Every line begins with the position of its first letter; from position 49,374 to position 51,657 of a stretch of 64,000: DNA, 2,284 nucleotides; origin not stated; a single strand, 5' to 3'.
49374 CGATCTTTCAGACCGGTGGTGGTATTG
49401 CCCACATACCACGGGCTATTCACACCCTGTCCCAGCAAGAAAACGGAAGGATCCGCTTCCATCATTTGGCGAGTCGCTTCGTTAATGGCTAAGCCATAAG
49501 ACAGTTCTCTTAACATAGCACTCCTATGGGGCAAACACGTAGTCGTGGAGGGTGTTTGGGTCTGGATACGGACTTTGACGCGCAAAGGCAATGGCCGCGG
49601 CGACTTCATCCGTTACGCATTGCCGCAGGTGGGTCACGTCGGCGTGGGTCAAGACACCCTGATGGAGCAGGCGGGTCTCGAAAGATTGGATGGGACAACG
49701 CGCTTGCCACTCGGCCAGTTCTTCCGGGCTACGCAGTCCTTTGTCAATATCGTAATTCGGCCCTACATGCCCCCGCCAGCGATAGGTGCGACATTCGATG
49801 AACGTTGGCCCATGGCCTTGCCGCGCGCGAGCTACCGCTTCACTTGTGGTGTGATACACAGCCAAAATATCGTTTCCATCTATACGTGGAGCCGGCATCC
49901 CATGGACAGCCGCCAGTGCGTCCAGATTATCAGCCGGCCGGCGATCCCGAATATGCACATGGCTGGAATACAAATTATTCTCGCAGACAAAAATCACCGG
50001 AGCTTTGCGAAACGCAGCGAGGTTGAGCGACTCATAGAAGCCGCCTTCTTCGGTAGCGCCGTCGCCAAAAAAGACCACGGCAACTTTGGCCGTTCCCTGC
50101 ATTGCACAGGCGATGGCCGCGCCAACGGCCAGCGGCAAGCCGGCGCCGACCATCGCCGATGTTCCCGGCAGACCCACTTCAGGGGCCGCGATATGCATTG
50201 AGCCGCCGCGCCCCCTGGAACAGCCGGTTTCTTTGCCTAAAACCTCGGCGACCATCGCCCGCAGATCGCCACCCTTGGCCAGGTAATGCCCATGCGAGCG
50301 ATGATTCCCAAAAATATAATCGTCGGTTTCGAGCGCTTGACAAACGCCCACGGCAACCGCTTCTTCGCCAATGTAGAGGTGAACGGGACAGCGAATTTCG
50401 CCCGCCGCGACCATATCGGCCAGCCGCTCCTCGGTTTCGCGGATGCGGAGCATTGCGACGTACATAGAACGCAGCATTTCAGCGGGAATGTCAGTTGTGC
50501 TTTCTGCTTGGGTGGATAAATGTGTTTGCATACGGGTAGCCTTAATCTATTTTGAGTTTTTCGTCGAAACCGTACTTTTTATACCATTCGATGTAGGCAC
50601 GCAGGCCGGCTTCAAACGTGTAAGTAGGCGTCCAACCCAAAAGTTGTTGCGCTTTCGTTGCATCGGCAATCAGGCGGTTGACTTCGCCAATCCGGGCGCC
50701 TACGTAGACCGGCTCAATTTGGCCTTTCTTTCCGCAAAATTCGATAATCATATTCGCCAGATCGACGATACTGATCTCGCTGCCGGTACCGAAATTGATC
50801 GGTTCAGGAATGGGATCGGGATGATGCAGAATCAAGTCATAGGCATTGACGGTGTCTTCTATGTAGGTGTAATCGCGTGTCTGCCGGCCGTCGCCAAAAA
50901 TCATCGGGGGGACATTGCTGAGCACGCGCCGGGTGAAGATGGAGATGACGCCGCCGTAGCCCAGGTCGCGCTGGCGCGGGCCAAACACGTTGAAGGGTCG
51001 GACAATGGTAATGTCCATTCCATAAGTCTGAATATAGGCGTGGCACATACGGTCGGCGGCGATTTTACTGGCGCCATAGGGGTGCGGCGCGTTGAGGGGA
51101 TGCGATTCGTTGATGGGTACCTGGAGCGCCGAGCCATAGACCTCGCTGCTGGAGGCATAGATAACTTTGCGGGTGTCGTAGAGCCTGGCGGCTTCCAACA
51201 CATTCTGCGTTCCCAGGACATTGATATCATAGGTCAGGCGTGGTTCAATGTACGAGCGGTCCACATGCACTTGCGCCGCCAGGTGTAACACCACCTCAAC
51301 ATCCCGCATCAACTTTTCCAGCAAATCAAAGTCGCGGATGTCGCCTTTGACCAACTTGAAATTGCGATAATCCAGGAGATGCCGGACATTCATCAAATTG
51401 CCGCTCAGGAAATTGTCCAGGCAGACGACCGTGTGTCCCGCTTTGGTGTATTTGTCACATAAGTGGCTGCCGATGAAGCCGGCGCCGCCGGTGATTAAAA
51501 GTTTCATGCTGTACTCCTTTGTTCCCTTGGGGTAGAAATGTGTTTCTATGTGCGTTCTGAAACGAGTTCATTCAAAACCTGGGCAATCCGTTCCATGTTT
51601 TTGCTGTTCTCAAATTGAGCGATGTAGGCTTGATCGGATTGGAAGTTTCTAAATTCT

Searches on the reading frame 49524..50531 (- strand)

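Call 26: search_protein_families(library=pfam, proteins=[window:49524-50531:-], max_evalue=0.00001)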
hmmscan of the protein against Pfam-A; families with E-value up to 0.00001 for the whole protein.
window:49524-50531:- (335 aa): 2 families
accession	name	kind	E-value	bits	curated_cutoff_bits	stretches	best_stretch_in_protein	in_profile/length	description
PF00676.26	E1_dh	-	5.6e-71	239.4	22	1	27-325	3-299/300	Dehydrogenase E1 component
PF02775.26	TPP_enzyme_C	-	1.3e-06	28.7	21.9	0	122-247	24-151/151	Thiamine pyrophosphate enzyme, C-terminal TPP binding domain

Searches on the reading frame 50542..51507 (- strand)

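Call 26: search_protein_families(library=pfam, proteins=[window:50542-51507:-], max_evalue=0.00001)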
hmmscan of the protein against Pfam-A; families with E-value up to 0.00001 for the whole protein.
window:50542-51507:- (321 aa): 7 families
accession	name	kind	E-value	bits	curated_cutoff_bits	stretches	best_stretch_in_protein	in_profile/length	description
PF16363.11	GDP_Man_Dehyd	-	5.8e-74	249.9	27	1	4-303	1-330/332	GDP-mannose 4,6 dehydratase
PF01370.27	Epimerase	-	7.2e-67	225.7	20.9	1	4-238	2-238/240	NAD dependent epimerase/dehydratase family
PF01073.25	3Beta_HSD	-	7.2e-25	88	22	1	4-222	1-224/280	3-beta hydroxysteroid dehydrogenase/isomerase family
PF02719.21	Polysacc_synt_2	-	4e-22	79.2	20.2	1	3-275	1-267/293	Polysaccharide biosynthesis protein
PF07993.18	NAD_binding_4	-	4.1e-17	62.6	20.1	1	5-185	1-224/258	Male sterility protein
PF04321.23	RmlD_sub_bind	-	9.6e-17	61.4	27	1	1-182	1-159/287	RmlD substrate binding domain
PF13460.12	NAD_binding_10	-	3.2e-10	40.6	27.2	1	7-172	1-144/184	NAD(P)H-binding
